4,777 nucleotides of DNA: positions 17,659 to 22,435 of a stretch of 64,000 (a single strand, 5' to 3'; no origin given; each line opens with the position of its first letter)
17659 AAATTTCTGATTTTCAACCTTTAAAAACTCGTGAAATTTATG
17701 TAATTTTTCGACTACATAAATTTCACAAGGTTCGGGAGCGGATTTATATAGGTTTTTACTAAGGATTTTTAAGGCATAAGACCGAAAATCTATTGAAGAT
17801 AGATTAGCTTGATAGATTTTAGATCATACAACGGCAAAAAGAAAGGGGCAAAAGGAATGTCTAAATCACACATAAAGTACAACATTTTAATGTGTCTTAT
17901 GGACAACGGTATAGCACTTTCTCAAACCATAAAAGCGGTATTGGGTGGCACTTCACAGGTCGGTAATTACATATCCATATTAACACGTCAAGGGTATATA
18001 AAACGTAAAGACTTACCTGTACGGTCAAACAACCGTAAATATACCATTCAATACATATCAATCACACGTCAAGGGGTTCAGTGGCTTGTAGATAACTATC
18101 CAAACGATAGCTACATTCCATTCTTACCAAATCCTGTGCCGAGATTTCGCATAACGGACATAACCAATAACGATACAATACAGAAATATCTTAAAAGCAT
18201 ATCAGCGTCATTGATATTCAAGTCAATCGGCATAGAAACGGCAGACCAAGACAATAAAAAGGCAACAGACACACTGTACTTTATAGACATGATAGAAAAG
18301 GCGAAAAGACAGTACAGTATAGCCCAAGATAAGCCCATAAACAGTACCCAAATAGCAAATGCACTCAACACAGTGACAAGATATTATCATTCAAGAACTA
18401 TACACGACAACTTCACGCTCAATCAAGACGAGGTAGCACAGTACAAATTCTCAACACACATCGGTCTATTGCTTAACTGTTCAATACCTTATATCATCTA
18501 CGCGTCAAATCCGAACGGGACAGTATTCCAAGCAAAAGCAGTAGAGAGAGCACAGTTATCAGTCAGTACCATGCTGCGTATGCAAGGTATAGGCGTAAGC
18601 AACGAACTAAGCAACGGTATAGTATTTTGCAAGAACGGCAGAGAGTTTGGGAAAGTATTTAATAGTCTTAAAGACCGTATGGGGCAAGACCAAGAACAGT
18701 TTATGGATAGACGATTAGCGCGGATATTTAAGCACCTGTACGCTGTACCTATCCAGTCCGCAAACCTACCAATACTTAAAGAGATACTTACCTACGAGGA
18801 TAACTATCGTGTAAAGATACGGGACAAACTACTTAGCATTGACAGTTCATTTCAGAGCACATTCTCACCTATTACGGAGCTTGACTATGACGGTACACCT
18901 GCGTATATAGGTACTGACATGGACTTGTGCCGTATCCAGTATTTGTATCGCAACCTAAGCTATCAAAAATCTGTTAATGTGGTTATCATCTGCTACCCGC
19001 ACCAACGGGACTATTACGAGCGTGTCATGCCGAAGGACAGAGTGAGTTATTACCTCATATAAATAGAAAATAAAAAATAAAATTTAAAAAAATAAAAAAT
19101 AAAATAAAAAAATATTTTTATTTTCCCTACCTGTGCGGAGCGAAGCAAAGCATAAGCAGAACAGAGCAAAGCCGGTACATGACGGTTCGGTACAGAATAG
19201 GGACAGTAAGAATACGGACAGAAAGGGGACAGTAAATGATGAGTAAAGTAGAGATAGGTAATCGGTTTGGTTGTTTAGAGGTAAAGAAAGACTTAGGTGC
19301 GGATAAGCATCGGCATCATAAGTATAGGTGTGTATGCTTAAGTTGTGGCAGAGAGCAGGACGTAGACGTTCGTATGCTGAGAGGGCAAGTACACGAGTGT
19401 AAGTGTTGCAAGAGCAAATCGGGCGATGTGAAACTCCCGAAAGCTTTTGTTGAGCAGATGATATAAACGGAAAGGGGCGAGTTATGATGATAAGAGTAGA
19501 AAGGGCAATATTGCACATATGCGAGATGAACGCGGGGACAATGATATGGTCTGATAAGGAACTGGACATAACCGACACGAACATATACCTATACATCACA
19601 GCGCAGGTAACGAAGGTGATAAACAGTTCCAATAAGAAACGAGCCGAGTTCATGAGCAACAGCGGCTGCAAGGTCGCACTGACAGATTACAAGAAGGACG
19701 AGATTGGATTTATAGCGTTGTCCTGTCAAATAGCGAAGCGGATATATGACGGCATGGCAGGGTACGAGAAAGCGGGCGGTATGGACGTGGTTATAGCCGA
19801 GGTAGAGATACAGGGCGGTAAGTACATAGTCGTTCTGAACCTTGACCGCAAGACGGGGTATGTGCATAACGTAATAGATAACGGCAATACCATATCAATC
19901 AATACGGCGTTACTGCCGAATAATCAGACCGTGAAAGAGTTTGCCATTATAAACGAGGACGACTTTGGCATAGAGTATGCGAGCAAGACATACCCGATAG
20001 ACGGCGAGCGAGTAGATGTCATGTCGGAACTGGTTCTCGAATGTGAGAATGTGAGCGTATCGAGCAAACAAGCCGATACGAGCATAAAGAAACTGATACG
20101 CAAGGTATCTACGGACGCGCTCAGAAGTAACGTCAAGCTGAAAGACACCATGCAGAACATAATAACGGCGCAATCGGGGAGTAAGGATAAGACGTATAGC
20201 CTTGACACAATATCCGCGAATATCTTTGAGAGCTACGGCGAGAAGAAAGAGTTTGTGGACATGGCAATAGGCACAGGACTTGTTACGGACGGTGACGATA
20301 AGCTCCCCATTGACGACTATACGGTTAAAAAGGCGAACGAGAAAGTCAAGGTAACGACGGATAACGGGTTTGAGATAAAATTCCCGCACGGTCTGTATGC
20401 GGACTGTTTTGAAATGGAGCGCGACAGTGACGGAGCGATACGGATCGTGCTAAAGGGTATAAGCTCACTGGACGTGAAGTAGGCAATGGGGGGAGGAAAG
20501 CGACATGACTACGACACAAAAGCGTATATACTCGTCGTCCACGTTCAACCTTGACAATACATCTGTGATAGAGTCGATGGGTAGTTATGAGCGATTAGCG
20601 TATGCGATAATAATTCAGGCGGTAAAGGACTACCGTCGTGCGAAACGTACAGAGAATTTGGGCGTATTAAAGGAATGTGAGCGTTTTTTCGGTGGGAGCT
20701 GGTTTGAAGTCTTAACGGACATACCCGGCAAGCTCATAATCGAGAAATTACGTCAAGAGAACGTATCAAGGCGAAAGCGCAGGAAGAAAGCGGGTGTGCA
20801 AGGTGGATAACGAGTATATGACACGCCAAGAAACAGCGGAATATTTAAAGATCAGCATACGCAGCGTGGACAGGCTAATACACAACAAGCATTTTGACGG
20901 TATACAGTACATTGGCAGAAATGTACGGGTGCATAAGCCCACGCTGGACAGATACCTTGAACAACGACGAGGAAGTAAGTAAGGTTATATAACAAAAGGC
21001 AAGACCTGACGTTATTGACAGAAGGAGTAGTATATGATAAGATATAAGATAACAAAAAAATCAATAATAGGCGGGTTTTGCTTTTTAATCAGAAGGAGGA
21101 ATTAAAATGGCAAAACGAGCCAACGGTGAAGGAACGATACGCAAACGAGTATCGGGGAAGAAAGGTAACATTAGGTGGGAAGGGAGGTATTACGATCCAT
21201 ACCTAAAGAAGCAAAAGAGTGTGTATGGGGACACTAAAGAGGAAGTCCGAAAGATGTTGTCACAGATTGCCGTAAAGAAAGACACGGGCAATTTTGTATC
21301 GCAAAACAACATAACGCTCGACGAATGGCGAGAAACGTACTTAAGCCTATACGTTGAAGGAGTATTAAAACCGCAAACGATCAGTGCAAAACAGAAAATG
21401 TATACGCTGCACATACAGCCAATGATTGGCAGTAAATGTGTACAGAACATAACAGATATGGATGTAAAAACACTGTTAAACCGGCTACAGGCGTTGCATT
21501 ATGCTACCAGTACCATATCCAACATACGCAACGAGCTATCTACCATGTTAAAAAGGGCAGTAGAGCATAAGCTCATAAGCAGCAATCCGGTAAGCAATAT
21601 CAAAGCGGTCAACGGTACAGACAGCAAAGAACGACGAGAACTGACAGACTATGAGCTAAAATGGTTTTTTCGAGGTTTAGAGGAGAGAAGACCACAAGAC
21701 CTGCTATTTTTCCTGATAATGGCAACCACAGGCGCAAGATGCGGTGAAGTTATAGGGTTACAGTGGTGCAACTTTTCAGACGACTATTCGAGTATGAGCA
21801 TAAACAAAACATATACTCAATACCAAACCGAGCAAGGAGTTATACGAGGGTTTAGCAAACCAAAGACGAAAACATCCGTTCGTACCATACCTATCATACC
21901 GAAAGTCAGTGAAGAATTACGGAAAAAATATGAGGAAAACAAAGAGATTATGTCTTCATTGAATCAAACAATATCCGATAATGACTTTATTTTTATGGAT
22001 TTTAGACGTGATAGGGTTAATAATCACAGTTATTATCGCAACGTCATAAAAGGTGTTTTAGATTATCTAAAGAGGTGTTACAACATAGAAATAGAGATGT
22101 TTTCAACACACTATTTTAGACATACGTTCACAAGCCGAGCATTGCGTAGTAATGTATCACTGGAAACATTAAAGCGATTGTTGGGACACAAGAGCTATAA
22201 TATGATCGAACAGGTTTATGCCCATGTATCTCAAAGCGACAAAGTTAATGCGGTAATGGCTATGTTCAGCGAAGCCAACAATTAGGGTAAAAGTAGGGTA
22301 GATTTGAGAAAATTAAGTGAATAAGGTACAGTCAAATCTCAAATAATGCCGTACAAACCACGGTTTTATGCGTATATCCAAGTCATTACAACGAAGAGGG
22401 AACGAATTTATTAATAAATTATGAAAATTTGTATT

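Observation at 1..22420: Integrative element with an atypical gene set: sigma factor, CpaB-like, S1-like, PrgI-VirB4, wHTH, RusA-like, Rep/relaxase candidate, NdpA, Xis, Int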

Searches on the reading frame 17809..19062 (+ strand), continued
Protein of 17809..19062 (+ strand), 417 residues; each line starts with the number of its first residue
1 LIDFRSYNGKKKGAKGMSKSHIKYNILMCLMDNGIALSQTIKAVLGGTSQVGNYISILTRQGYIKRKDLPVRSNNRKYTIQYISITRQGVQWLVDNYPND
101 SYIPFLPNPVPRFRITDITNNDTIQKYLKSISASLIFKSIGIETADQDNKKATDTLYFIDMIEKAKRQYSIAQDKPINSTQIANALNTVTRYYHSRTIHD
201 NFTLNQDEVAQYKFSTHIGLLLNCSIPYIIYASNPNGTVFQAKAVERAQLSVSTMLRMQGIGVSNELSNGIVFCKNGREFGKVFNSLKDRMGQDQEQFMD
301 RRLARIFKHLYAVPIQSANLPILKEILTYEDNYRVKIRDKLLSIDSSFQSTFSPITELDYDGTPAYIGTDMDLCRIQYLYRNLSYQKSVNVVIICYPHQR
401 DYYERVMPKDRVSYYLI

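Call 122: fold_search(model_id=the predicted structure, library=viral)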
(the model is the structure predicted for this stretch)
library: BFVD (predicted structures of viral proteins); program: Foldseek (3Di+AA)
matches with E <= 10: 802; with E <= 0.001: 0
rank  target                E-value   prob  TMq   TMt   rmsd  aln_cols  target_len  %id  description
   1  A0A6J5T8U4            1.5e-02  0.11  0.12  0.09  30.6       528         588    8  Uncharacterized protein [uncultured Caudovirales phage]
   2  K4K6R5                3.7e-02  0.98  0.14  0.58   8.2        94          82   17  Uncharacterized protein [Caulobacter phage CcrColossus]
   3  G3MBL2                3.7e-02  0.75  0.28  0.35  10.6       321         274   10  Gp146 [Bacillus phage G]
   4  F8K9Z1                6.1e-02  0.06  0.10  0.09  20.2       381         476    9  p5 protein [Emaravirus idaeobati]
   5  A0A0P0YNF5            7.2e-02  0.23  0.16  0.26  18.3       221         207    9  (no name in the UniProt tables at hand)
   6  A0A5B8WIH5            8.1e-02  0.90  0.14  0.47   6.3        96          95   10  Helix-turn-helix DNA binding domain protein [Arthrobacter phage Qui]
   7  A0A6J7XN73            8.1e-02  0.90  0.12  0.43  18.7        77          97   10  Helix-turn-helix domain containing protein [uncultured Caudovirales phage]
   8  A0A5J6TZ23            8.1e-02  0.47  0.11  0.15  12.3        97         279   13  (no name in the UniProt tables at hand)
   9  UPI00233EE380         8.1e-02  0.38  0.14  0.32  15.6       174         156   13  (no name look-up for this kind of identifier)
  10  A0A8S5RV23            8.1e-02  0.07  0.14  0.10  19.9       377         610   10  DNA packaging protein [Siphoviridae sp. ctHip2]
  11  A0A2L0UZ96            8.6e-02  0.07  0.14  0.08  25.4       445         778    8  Zeta toxin domain-containing protein [Agrobacterium phage Atu_ph07]
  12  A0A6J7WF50            9.1e-02  0.93  0.12  0.55  18.1        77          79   18  Helix-turn-helix domain containing protein [uncultured Caudovirales phage]
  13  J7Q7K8                9.1e-02  0.77  0.15  0.47  16.5       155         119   15  Hypothetical wHTH DNA-binding protein [Alphaspiravirus yamagawaense]
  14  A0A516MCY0            1.0e-01  0.97  0.15  0.57   4.5        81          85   16  (no name in the UniProt tables at hand)
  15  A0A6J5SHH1            1.1e-01  0.99  0.12  0.49   2.0        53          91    9  Uncharacterized protein [uncultured Caudovirales phage]
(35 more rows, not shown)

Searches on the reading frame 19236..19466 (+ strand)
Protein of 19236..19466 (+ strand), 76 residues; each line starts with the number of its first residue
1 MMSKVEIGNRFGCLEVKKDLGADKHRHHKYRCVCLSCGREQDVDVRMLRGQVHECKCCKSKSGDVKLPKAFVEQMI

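Call 5: search_protein_families(library=pfam, proteins=[window:19236-19466:+], max_evalue=0.01)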
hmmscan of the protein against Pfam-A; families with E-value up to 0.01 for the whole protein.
window:19236-19466:+ (76 aa): 0 families

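Call 76: search_protein_families(library=phrogs, proteins=[window:19236-19466:+], max_evalue=0.1)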
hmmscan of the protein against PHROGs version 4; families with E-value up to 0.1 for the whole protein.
window:19236-19466:+ (76 aa): 3 families
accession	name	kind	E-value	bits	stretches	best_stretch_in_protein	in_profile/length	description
phrog_374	-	DNA, RNA and nucleotide metabolism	3.8e-08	33.6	1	2-63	193-255/617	HNH endonuclease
phrog_4538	-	unknown function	0.00055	19.9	1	24-62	192-230/447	-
phrog_9369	-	unknown function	0.061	14.1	1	19-43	31-52/69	-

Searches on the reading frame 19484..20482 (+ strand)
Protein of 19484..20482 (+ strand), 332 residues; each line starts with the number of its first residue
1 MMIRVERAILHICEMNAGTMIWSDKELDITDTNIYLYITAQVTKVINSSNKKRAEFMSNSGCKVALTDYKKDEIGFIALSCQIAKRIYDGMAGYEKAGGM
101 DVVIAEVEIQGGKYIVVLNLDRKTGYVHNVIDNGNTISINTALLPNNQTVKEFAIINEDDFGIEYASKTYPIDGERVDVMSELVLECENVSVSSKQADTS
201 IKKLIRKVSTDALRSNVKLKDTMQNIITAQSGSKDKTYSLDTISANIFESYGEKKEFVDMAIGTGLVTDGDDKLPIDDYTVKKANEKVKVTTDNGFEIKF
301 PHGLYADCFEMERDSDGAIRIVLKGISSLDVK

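Call 4: search_protein_families(library=pfam, proteins=[window:19484-20482:+], max_evalue=0.01)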
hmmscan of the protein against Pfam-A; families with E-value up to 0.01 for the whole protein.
window:19484-20482:+ (332 aa): 1 family
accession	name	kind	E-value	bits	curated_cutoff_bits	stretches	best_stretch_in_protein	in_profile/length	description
PF04245.18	NA37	-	2.3e-19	70.4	24.6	1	9-327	1-321/325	37-kD nucleoid-associated bacterial protein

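Call 9: search_protein_families(library=ncbifam, proteins=[window:19484-20482:+], max_evalue=0.01)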
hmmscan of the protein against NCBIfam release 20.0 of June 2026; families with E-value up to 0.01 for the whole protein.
window:19484-20482:+ (332 aa): 1 family
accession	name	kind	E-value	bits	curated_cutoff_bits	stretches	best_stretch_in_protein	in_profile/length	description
NF001557.0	PRK00378.1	equivalog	1.4e-06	27.7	341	1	1-126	1-127/334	nucleoid-associated protein YejK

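Call 76: search_protein_families(library=phrogs, proteins=[window:19484-20482:+], max_evalue=0.1)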
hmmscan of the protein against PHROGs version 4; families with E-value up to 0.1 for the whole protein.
window:19484-20482:+ (332 aa): 4 families
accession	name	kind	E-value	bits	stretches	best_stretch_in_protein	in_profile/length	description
phrog_1974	-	unknown function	7.1e-20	72.3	1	3-328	7-340/344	-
phrog_3767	-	DNA, RNA and nucleotide metabolism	5e-08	33.3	1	8-306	8-306/338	nucleoid associated protein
phrog_19245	-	unknown function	1.1e-05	26.2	1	5-192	3-195/218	-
phrog_21522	-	unknown function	0.024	15.9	1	273-327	63-119/124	-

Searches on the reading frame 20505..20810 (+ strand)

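Call 5: search_protein_families(library=pfam, proteins=[window:20505-20810:+], max_evalue=0.01)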
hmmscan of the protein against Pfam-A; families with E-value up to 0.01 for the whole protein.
window:20505-20810:+ (101 aa): 0 families

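Call 76: search_protein_families(library=phrogs, proteins=[window:20505-20810:+], max_evalue=0.1)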
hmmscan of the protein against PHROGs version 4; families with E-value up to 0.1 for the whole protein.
window:20505-20810:+ (101 aa): 1 family
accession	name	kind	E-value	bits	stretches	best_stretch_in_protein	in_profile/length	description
phrog_7024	-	unknown function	9.7e-19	68.3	1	25-86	2-71/74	-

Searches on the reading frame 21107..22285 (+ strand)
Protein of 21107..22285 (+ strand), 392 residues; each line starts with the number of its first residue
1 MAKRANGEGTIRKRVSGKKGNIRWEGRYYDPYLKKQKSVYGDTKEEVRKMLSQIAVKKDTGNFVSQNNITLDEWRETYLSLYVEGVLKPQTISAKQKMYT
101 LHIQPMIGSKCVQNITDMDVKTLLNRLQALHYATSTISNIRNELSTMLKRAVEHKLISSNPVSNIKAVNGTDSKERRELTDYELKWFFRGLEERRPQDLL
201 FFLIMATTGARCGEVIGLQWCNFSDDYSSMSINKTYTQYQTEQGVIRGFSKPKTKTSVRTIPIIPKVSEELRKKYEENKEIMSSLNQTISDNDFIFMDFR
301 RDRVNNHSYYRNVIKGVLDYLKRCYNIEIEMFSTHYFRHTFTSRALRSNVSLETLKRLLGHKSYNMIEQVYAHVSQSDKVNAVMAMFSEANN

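Call 5: search_protein_families(library=pfam, proteins=[window:21107-22285:+], max_evalue=0.01)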
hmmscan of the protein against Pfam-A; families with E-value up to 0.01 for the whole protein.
window:21107-22285:+ (392 aa): 3 families
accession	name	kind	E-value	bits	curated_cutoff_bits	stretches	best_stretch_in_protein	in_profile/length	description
PF00589.27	Phage_integrase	-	2.5e-18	66.9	27.1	1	197-376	23-170/172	Phage integrase family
PF14659.12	Phage_int_SAM_3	-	1.1e-06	29.2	22.6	1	70-127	1-57/58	Phage integrase, N-terminal SAM-like domain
PF22022.2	Phage_int_M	-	7.3e-06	26.6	27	1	94-166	21-94/96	Phage integrase central domain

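Call 21: find_encoding_contigs(protein=window:21107-22285:+, flank=10000, max_places=10)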
Protein window:21107-22285:+ (392 aa): no gene with exactly this product is on record in the collection.

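Call 123: search_dna_similar(query=window:21107-22285:+, collection=plasmids, mode=protein, max_rows=8)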
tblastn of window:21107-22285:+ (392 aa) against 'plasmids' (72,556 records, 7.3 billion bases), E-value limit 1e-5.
Records with a match: 300; places in all: 342; records where one place covers at least 80% of the query: 154.
Best place of each record, by identity: <60% 300.
By first word of the organism name: Enterococcus 50; Bacillus 43; Streptomyces 24; Ligilactobacillus 24; Synechocystis 19; Clostridioides 12; Lactiplantibacillus 9; Streptococcus 7; Lacticaseibacillus 6; Subdoligranulum 5; and 54 more.
By predicted mobility (MOB-suite, as given by PLSDB): non-mobilizable 217; conjugative 49; mobilizable 34.
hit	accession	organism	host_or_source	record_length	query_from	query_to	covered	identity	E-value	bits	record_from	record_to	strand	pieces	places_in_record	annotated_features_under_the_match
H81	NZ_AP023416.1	Vescimonas fastidiosa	Homo sapiens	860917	3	388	98%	27.2%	7e-25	114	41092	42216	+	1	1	site-specific integrase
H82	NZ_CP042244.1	Crassaminicella thermophila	cell culture,hydrothermal vent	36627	19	383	93%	28.7%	2e-17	92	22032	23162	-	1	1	tyrosine-type recombinase/integrase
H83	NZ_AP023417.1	Vescimonas fastidiosa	Homo sapiens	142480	11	383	95%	27.7%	6e-26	117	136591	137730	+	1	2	site-specific integrase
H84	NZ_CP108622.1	Streptomyces xanthophaeus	-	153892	4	392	99%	25.8%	9e-21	102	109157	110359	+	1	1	tyrosine-type recombinase/integrase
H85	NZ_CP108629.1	Streptomyces xanthophaeus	-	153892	4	392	99%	25.8%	9e-21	102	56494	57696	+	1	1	tyrosine-type recombinase/integrase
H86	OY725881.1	Subdoligranulum variabile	-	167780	23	383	92%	27.6%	2e-32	136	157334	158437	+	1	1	record has no annotation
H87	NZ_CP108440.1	Streptomyces sp. NBC_01278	-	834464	4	374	95%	26.7%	4e-21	102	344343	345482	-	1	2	tyrosine-type recombinase/integrase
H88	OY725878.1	Subdoligranulum variabile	-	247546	23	386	93%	27.2%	9e-31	131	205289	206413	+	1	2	record has no annotation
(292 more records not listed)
